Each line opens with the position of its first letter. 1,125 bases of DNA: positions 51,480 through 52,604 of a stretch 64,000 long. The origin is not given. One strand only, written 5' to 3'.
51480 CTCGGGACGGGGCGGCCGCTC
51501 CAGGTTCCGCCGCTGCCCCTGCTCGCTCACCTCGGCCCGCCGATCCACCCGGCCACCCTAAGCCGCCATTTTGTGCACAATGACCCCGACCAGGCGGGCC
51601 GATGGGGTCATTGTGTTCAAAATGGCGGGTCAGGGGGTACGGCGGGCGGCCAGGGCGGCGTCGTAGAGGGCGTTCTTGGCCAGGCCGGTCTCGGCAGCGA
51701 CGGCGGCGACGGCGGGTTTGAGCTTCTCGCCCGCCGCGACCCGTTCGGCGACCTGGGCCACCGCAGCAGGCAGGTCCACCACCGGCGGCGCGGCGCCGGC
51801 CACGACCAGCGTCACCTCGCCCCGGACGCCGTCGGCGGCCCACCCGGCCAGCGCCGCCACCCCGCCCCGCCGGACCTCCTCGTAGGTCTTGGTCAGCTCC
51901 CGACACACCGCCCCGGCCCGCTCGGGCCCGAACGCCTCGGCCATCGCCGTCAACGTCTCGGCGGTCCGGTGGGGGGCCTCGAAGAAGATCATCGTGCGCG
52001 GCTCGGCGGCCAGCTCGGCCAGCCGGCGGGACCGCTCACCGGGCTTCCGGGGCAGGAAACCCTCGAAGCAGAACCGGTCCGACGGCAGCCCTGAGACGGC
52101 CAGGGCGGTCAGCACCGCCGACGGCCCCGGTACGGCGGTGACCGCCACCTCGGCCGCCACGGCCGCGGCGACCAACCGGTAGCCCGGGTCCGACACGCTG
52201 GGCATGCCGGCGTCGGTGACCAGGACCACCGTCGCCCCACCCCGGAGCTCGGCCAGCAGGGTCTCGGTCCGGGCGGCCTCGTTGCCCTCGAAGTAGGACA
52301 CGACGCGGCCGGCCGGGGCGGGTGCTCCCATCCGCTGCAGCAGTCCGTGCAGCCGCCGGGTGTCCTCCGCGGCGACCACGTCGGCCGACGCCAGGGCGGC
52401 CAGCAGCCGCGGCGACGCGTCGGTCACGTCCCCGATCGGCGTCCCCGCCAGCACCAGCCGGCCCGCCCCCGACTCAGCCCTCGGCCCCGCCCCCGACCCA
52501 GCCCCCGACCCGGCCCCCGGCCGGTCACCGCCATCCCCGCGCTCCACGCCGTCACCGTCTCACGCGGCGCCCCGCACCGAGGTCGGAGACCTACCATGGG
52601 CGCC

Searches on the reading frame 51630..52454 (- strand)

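Call 70: search_protein_families(library=ncbifam, proteins=[window:51630-52454:-], max_evalue=0.01)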
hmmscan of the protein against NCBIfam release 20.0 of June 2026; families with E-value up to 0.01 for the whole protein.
window:51630-52454:- (274 aa): 3 families
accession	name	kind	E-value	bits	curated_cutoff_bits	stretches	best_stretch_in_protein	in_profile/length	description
NF011570.0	PRK14994.1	equivalog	3.1e-62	210.4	502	1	4-270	18-284/287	16S rRNA (cytidine(1402)-2'-O)-methyltransferase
TIGR00096.1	TIGR00096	equivalog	1.2e-61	208.5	167.9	1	4-268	6-272/275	16S rRNA (cytidine(1402)-2'-O)-methyltransferase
TIGR02467.1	CbiE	equivalog_domain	1e-05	25.1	92.9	1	11-203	10-192/204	precorrin-6y C5,15-methyltransferase (decarboxylating) subunit CbiE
